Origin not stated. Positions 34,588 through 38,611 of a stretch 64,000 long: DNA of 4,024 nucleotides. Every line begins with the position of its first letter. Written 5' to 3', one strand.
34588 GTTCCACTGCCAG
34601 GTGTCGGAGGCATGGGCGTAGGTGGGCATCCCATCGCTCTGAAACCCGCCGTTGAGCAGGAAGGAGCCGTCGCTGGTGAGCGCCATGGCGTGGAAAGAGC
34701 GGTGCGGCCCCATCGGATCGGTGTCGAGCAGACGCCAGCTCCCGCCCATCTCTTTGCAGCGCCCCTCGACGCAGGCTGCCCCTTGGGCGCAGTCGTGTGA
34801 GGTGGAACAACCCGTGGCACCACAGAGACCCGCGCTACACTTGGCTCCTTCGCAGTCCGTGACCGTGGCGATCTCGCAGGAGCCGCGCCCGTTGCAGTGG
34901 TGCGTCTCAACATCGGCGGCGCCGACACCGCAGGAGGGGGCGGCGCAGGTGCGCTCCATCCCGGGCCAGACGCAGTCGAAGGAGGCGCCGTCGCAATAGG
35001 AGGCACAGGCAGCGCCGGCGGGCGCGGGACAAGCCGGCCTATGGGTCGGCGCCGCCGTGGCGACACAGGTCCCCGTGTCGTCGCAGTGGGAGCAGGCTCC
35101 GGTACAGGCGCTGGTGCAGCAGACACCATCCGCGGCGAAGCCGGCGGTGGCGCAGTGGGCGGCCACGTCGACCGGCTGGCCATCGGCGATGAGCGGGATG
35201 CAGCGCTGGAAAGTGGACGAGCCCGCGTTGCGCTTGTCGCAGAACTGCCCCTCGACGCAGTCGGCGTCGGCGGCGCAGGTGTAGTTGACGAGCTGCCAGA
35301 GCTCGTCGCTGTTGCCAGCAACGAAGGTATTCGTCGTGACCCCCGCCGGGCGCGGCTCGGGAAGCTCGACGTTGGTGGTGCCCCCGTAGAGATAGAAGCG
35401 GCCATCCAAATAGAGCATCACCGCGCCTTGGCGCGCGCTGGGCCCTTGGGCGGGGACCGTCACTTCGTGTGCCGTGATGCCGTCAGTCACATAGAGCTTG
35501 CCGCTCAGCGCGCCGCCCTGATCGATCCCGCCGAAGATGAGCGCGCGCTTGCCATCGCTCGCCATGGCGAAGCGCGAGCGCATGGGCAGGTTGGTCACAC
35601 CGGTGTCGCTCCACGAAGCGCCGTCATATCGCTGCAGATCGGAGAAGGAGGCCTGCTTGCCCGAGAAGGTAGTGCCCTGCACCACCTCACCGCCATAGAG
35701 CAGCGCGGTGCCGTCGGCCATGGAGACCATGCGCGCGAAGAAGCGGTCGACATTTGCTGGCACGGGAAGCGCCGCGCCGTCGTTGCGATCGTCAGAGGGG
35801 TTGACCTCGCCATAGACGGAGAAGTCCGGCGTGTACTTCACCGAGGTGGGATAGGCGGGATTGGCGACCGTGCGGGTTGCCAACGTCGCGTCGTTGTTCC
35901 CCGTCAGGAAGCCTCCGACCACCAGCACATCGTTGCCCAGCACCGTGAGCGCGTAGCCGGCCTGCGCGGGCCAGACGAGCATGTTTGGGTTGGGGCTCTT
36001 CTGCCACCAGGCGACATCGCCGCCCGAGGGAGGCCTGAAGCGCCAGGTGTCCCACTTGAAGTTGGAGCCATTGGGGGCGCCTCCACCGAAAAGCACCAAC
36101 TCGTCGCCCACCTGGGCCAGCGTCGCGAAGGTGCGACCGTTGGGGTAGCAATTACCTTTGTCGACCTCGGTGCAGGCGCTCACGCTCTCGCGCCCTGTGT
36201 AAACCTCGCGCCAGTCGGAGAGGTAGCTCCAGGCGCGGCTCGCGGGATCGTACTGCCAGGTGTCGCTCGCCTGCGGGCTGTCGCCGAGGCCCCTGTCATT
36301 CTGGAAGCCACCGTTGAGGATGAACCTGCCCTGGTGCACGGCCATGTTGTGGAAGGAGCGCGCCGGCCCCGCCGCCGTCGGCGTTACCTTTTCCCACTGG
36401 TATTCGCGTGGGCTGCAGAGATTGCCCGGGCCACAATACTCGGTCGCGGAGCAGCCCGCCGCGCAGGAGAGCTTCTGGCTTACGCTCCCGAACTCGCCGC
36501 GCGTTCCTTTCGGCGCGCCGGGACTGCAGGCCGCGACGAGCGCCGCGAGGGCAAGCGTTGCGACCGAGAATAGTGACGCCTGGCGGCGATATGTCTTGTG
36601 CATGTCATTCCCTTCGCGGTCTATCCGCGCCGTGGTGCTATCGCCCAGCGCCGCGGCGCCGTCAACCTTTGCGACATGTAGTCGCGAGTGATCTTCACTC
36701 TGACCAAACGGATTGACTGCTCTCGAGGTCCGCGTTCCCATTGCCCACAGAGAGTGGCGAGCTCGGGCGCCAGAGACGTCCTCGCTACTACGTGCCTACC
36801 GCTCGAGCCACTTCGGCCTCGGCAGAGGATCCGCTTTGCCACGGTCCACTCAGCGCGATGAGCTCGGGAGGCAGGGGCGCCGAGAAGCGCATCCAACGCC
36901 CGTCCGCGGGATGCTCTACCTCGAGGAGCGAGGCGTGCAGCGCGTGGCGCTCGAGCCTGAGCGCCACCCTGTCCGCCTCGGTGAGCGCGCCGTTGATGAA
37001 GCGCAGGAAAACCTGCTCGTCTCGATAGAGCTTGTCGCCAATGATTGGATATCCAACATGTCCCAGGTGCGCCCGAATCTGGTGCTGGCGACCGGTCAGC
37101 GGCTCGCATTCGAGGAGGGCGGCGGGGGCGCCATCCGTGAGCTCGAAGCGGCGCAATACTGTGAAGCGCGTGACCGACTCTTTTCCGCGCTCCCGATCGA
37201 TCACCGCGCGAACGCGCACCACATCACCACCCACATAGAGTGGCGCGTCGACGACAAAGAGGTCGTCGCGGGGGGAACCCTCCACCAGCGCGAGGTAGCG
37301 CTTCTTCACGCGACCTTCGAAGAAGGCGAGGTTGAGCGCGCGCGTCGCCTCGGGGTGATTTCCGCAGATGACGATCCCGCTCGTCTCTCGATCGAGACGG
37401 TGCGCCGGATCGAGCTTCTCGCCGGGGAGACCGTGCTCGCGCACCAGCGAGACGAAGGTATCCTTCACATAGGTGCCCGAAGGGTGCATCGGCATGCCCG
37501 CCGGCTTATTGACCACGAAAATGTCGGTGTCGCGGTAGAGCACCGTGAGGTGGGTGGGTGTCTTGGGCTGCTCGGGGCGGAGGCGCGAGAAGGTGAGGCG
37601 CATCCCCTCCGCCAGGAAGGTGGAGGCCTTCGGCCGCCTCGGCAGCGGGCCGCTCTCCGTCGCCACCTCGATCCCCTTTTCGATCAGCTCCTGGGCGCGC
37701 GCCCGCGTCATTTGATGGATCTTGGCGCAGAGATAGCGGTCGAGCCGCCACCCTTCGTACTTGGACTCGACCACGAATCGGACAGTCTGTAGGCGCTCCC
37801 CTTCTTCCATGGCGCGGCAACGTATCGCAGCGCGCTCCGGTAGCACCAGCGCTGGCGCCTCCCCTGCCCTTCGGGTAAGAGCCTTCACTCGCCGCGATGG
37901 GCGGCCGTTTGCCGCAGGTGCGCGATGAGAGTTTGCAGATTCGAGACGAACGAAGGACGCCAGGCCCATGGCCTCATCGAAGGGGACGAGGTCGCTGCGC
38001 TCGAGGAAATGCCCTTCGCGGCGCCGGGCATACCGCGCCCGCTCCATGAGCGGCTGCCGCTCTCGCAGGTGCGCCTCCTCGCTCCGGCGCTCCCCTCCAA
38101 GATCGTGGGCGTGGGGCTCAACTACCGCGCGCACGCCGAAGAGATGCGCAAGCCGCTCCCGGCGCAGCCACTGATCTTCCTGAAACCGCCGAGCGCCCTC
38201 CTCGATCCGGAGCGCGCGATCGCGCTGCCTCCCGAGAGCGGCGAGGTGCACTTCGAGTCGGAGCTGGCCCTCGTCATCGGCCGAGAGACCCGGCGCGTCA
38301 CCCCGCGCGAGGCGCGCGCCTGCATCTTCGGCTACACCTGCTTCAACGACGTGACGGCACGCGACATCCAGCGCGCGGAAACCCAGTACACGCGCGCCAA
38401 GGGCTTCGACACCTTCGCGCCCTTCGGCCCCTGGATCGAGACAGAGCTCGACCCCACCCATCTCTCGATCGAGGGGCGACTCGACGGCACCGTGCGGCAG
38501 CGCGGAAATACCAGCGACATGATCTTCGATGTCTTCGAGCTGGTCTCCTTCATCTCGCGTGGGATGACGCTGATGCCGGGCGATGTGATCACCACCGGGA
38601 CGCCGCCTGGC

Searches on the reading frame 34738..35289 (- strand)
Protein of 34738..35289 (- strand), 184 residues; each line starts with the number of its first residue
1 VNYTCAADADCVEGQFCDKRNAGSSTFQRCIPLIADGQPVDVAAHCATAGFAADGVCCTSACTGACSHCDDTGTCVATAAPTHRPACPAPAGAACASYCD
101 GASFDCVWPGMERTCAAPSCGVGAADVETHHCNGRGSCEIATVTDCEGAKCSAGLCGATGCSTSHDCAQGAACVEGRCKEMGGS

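Call 75: search_protein_families(library=pfam, max_evalue=10, proteins=[window:34738-35289:-])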
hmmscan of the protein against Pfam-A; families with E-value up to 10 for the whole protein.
seq(184 aa): 1 family
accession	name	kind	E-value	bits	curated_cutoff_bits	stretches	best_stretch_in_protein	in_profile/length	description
PF21164.2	Dumpy_DPY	-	0.081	13.4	27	1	161-179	4-22/24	Dumpy, DPY module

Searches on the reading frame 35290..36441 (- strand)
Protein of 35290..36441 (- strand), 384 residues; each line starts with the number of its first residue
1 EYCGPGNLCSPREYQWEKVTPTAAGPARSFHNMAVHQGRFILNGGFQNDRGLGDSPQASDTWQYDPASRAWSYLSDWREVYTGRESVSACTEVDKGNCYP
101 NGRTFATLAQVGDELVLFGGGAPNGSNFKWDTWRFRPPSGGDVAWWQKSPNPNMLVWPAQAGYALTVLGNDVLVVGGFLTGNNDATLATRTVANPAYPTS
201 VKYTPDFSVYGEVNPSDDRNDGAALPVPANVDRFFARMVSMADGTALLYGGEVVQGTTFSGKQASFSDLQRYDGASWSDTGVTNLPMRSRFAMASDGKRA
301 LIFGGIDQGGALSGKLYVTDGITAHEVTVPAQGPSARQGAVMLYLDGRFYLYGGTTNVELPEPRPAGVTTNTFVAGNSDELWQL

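Call 86: search_solved_structures(query=window:35290-36441:-, max_evalue=0.001)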
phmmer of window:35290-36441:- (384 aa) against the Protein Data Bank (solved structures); distinct sequences matched with E-value up to 0.001: 0.

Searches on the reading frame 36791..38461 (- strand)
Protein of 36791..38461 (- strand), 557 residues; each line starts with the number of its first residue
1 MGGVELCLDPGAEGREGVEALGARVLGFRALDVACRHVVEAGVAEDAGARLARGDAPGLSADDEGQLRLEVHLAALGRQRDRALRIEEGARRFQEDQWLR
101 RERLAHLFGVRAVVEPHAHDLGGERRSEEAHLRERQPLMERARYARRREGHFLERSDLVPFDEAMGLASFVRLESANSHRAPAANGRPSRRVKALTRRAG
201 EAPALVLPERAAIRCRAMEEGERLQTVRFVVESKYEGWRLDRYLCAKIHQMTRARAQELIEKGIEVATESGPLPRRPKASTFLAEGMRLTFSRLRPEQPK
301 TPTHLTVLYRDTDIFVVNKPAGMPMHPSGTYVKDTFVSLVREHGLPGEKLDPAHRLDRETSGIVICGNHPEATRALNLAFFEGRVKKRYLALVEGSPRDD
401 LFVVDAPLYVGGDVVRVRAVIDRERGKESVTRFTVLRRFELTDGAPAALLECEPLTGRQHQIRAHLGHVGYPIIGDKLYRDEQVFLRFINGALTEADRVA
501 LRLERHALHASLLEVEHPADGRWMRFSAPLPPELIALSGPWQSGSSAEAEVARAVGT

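Call 36: search_protein_families(library=pfam, max_evalue=0.00001, proteins=[window:36791-38461:-])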
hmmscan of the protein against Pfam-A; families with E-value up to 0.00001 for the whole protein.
window:36791-38461:- (557 aa): 1 family
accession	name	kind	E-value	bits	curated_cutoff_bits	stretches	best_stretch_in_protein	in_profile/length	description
PF00849.27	PseudoU_synth_2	-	8.7e-30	104.4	26.8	1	314-466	2-150/152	RNA pseudouridylate synthase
